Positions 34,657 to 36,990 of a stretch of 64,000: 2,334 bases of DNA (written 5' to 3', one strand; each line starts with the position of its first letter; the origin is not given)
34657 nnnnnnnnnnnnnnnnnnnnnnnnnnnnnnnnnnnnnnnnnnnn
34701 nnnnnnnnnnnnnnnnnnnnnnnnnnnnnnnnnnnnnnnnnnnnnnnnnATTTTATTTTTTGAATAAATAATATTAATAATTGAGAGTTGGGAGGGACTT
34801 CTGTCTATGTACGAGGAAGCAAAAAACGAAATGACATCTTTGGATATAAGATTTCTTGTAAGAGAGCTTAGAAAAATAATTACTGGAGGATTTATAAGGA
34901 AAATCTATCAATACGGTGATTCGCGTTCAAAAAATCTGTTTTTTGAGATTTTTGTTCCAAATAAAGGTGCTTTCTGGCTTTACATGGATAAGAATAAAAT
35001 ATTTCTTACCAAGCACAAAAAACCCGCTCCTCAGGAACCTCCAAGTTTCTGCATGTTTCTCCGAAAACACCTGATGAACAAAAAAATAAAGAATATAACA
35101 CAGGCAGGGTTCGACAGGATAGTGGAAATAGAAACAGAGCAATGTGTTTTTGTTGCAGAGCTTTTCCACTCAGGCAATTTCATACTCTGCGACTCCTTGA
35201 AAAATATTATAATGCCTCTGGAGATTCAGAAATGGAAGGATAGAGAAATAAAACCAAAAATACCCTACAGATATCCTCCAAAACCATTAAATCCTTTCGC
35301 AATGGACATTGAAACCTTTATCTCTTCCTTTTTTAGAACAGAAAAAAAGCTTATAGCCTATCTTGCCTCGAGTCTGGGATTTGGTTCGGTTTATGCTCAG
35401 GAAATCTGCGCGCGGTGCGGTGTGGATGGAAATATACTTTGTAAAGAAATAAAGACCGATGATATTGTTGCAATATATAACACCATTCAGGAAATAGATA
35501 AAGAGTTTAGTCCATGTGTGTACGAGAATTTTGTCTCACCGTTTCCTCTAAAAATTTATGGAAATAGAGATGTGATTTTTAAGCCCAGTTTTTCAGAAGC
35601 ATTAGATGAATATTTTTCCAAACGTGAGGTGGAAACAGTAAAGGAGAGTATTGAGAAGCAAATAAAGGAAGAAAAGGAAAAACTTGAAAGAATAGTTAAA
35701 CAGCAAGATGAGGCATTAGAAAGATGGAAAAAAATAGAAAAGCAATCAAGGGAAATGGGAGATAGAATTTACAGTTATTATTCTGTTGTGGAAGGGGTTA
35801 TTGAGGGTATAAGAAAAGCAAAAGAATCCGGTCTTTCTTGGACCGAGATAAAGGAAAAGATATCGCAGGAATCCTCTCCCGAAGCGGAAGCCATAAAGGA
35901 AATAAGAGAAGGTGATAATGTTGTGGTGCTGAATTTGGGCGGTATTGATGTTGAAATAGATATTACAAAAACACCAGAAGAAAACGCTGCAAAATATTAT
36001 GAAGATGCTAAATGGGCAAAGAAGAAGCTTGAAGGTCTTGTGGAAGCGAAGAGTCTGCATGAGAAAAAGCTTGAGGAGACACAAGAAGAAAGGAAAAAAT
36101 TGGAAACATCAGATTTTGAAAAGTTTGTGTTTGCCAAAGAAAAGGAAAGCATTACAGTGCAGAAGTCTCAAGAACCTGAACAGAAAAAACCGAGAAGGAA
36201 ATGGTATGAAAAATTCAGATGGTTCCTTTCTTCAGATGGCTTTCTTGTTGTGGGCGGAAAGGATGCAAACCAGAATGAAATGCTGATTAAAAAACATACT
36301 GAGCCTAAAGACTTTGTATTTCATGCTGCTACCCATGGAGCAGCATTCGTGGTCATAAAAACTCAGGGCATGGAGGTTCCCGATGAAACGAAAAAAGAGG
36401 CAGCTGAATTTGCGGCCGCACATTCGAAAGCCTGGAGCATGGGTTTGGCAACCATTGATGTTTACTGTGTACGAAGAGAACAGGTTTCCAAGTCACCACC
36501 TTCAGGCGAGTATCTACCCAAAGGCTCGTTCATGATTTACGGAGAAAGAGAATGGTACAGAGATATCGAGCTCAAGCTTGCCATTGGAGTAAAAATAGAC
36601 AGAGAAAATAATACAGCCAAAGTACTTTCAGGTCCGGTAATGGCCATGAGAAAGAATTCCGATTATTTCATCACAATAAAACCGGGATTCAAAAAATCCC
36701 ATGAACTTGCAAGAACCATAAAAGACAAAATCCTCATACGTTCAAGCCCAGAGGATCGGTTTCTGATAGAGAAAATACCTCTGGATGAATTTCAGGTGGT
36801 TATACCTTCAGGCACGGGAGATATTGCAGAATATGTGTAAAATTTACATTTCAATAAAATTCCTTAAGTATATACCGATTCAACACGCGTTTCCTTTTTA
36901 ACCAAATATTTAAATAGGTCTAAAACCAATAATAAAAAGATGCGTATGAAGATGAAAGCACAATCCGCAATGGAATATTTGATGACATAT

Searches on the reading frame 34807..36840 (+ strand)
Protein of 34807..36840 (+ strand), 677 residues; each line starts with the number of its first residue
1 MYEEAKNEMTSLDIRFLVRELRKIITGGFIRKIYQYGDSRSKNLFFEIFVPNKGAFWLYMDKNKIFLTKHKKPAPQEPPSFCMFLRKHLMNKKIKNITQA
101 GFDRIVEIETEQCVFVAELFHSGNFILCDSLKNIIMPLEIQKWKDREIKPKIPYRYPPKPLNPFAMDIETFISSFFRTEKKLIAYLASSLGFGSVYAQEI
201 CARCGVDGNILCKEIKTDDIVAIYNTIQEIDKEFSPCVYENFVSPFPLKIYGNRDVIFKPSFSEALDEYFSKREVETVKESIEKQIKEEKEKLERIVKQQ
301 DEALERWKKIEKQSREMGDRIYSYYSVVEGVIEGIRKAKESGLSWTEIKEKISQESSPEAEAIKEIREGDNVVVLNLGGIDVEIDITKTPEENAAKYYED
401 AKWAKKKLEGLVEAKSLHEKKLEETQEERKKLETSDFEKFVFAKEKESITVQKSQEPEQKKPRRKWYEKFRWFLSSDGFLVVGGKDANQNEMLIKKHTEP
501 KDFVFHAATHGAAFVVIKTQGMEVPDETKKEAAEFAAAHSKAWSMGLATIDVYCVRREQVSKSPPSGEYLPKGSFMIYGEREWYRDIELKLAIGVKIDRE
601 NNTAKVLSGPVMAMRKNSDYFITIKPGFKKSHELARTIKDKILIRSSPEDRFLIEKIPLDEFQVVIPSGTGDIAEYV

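Call 47: find_encoding_contigs(protein=window:34807-36840:+, flank=10000, max_places=1)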
Protein window:34807-36840:+ (677 aa): 3 contigs read that carry it; 1 place shown.
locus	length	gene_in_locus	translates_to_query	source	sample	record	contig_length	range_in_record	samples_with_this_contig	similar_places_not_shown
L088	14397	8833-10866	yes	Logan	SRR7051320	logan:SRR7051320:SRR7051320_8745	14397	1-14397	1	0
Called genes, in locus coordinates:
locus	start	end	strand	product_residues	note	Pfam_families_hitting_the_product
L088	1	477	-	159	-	?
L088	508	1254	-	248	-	PF00142:Fer4_NifH (faint), PF01656:CbiA, PF06564:CBP_BcsQ (weak), PF10609:ParA, PF13614:AAA_31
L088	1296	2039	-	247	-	-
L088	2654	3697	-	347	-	PF01637:ATPase_2, PF13173:AAA_14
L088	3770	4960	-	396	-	PF00483:NTP_transferase, PF12804:NTP_transf_3, PF24894:Hexapep_GlmU (faint), PF25084:LbH_EIF2B (weak), PF00132:Hexapep, PF14602:Hexapep_2 (weak), PF25087:GMPPB_C, PF25084:LbH_EIF2B (weak)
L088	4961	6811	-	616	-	PF13522:GATase_6, PF13537:GATase_7, PF01380:SIS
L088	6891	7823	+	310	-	PF05124:S_layer_C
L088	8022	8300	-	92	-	-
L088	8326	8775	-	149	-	-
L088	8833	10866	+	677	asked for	PF05833:NFACT_N, PF05670:NFACT-R_1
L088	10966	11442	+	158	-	-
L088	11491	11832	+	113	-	PF01981:PTH2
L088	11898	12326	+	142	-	PF02996:Prefoldin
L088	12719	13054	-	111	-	PF00338:Ribosomal_S10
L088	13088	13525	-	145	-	PF00380:Ribosomal_S9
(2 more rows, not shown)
